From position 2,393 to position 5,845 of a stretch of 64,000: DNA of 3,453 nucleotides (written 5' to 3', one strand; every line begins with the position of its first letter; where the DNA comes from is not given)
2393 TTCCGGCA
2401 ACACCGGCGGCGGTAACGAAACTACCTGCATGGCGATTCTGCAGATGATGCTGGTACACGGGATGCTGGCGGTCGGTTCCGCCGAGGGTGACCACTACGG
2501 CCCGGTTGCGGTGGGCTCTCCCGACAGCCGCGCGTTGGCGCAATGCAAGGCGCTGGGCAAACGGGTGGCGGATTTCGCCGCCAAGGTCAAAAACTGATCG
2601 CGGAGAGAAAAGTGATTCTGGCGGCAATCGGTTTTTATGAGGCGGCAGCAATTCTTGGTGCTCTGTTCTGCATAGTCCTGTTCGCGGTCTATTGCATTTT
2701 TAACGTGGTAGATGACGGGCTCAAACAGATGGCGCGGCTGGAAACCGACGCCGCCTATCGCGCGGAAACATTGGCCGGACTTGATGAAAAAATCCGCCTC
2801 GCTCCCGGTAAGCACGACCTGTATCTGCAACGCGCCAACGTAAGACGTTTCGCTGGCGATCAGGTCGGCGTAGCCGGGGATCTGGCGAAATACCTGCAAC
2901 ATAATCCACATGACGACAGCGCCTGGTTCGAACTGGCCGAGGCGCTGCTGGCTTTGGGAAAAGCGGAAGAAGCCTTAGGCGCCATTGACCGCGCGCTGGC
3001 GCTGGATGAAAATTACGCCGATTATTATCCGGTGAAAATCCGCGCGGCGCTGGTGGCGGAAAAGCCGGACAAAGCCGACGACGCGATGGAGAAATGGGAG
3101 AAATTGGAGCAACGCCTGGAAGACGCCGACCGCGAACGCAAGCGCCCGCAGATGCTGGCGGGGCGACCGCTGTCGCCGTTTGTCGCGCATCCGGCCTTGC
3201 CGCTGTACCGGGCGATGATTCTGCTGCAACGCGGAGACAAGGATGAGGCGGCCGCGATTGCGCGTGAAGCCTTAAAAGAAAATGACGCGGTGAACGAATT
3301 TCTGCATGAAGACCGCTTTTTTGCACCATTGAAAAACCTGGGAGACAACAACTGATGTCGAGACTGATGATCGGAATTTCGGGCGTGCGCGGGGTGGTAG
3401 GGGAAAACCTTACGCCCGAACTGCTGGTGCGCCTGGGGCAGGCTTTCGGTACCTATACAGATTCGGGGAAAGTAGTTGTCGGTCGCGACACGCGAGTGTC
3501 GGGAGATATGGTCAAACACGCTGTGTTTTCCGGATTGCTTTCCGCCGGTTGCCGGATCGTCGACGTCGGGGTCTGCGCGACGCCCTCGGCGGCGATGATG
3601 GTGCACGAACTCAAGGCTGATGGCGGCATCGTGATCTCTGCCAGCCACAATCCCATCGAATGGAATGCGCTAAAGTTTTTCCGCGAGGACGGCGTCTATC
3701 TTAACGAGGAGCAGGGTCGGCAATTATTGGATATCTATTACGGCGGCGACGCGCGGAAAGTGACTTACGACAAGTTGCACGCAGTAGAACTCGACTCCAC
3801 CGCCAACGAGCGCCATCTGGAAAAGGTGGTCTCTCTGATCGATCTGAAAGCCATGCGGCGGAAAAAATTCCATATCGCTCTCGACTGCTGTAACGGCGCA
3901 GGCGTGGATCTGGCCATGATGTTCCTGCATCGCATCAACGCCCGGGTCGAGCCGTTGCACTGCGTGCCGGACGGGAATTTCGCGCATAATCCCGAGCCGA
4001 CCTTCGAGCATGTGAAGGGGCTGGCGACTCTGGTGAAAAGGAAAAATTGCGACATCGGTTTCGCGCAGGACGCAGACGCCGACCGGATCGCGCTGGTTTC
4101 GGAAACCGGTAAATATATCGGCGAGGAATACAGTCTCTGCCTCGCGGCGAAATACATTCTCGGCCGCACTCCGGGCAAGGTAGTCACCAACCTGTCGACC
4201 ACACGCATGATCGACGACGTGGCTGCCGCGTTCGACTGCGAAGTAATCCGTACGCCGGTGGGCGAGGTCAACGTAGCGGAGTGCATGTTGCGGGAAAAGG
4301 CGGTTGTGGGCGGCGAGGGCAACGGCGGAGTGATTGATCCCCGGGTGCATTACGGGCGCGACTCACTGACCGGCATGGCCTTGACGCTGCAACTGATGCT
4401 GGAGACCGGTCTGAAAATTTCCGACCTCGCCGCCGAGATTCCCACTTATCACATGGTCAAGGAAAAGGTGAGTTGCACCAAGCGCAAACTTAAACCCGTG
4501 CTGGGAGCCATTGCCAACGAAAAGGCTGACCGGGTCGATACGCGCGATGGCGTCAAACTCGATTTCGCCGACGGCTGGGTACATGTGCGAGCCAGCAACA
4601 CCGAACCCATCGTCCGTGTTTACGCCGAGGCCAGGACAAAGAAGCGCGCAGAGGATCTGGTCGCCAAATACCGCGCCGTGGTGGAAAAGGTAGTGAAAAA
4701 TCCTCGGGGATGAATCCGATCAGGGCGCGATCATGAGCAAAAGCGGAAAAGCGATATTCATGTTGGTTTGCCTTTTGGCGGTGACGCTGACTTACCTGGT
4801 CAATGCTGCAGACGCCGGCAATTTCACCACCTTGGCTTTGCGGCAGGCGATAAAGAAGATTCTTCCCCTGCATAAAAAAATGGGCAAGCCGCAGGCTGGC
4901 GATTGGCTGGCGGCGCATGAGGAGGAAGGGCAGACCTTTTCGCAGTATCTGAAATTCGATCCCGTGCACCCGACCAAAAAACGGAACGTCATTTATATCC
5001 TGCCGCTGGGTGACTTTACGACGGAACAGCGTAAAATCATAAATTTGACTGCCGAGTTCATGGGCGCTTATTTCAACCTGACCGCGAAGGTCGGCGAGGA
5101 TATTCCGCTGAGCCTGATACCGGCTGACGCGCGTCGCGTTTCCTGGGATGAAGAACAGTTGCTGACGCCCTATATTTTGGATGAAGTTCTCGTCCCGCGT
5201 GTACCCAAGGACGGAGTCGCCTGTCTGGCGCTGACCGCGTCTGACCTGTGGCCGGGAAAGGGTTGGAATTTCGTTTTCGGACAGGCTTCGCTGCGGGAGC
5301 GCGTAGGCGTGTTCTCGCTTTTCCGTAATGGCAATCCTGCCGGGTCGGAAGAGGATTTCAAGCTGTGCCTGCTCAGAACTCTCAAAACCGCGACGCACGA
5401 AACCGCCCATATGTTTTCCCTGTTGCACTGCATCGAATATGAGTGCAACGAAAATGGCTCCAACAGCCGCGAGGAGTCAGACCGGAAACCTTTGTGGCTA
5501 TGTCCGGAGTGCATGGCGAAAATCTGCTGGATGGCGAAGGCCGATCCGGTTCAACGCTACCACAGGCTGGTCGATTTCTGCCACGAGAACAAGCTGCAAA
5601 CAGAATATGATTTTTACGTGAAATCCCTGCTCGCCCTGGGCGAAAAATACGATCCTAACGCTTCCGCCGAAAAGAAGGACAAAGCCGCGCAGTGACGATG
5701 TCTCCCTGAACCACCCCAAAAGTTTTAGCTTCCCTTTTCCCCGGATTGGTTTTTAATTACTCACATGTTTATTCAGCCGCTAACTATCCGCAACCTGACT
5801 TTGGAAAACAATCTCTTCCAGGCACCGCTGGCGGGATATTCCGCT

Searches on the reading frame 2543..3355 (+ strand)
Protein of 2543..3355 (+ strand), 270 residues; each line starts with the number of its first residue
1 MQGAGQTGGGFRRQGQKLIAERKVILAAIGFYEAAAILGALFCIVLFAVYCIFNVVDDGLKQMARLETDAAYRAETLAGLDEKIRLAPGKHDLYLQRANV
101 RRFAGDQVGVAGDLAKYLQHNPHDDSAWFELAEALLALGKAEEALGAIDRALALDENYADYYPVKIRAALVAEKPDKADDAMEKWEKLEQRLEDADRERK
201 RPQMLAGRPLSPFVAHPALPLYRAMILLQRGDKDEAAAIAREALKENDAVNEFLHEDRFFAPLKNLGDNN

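Call 88: search_protein_families(library=pfam, proteins=[window:2543-3355:+], max_evalue=0.0001)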
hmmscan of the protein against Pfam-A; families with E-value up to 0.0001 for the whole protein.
window:2543-3355:+ (270 aa): 7 families
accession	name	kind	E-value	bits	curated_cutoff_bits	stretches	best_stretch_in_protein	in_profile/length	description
PF14559.12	TPR_19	-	5.9e-08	33.4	25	1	114-162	14-62/68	Tetratricopeptide repeat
PF13428.12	TPR_14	-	6e-08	33.1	23.5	0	126-164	2-40/44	Tetratricopeptide repeat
PF23914.1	TPR_CcmH_CycH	-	3.3e-06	27.5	42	1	116-160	41-85/158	Cytochrome c-type biogenesis protein H TPR domain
PF13431.12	TPR_17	-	9.6e-06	25.9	24.4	0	116-145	4-33/34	Tetratricopeptide repeat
PF13432.12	TPR_16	-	9.8e-06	26.4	32.7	0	114-158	20-64/65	Tetratricopeptide repeat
PF07719.23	TPR_2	-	1e-05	25.7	27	1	127-158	3-34/34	Tetratricopeptide repeat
PF00515.34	TPR_1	-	5.4e-05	23.3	27.8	0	127-158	3-34/34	Tetratricopeptide repeat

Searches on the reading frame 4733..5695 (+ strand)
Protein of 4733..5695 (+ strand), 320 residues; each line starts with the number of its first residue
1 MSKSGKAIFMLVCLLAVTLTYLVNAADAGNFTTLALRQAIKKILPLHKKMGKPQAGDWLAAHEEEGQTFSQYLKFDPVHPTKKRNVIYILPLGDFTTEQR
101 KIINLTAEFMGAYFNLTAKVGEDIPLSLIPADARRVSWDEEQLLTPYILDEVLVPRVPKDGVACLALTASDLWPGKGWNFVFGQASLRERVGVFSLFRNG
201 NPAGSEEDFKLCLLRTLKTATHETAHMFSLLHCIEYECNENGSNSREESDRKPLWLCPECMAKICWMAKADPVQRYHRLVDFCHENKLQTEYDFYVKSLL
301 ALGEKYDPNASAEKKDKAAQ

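Call 88: search_protein_families(library=pfam, proteins=[window:4733-5695:+], max_evalue=0.0001)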
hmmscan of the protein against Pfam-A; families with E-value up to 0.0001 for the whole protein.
window:4733-5695:+ (320 aa): 1 family
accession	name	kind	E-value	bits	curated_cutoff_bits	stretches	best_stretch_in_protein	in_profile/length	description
PF07998.17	Peptidase_M54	-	1.2e-10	42.1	24.4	1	161-264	94-192/194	Peptidase family M54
